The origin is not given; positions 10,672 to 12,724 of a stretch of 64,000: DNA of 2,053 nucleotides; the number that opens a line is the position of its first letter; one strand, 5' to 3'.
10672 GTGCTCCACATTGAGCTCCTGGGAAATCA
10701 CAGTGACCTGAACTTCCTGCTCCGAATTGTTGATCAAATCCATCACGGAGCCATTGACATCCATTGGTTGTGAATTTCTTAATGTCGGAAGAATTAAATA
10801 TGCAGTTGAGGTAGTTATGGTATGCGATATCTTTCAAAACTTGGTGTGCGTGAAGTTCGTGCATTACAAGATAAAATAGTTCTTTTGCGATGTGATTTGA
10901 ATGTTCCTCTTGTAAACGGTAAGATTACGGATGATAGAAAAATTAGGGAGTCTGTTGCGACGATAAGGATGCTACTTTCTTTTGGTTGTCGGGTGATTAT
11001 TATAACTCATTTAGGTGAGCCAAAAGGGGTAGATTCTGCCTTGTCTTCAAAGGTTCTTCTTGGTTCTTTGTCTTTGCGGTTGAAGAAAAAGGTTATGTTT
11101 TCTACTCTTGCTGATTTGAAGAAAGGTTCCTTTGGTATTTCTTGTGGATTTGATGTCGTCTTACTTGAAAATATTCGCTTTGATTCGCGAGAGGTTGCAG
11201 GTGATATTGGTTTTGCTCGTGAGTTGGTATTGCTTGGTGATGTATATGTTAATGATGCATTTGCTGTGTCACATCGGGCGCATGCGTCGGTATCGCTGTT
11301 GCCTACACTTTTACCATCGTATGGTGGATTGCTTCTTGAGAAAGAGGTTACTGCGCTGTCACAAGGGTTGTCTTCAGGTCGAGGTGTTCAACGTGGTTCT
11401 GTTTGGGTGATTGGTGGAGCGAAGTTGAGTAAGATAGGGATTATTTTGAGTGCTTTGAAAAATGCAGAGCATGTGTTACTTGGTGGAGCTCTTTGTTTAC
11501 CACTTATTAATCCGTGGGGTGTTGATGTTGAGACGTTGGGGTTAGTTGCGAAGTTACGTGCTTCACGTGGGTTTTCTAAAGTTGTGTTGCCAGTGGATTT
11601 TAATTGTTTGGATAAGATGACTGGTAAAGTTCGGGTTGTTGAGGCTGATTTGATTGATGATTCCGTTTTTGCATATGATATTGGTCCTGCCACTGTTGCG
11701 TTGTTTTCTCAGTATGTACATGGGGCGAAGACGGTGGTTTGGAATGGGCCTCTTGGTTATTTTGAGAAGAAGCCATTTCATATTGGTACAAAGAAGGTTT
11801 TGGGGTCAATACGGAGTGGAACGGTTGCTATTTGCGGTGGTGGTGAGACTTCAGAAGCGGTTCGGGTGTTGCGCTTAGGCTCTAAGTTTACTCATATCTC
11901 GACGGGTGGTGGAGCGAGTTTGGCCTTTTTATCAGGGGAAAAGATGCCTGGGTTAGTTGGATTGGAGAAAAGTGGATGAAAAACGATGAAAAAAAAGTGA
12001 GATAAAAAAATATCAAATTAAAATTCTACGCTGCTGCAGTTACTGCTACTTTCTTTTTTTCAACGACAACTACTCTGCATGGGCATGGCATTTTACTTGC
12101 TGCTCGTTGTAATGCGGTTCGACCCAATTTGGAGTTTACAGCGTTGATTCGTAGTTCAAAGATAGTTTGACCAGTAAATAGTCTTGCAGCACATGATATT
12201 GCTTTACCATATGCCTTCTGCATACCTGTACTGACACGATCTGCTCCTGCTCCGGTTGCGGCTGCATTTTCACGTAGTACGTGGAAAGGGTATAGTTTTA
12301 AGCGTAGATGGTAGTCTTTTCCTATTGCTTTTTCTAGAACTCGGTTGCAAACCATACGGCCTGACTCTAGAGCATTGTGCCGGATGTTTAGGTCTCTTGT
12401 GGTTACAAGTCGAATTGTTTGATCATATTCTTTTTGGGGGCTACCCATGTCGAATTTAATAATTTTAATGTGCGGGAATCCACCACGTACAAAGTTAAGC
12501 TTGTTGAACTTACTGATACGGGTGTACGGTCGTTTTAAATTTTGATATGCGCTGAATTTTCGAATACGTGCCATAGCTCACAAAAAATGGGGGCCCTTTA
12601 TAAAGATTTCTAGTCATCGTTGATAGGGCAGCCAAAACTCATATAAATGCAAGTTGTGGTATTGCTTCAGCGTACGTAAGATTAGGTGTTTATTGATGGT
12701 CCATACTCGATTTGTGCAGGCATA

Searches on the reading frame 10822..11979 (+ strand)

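Call 19: search_protein_families(library=pfam, proteins=[window:10822-11979:+], max_evalue=0.001)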
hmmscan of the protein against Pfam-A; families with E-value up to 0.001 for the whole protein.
window:10822-11979:+ (385 aa): 1 family
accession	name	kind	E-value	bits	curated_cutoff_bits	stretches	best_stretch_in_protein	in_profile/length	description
PF00162.24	PGK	-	1.9e-91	307.3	27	1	14-373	5-379/379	Phosphoglycerate kinase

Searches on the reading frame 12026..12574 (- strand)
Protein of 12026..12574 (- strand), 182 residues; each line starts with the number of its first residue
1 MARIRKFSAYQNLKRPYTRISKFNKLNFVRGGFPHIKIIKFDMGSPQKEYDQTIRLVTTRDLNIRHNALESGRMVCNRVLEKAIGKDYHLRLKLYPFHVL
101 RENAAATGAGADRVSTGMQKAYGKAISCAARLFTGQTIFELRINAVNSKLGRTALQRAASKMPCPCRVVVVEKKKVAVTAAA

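Call 18: search_protein_families(library=pfam, proteins=[window:12026-12574:-], max_evalue=0.001)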
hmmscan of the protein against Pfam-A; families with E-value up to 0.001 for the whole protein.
window:12026-12574:- (182 aa): 1 family
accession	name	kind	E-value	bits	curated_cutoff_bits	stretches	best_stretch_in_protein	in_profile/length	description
PF00252.24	Ribosomal_L16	-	4.4e-25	88.6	27.9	1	22-169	8-132/132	Ribosomal protein L16p/L10e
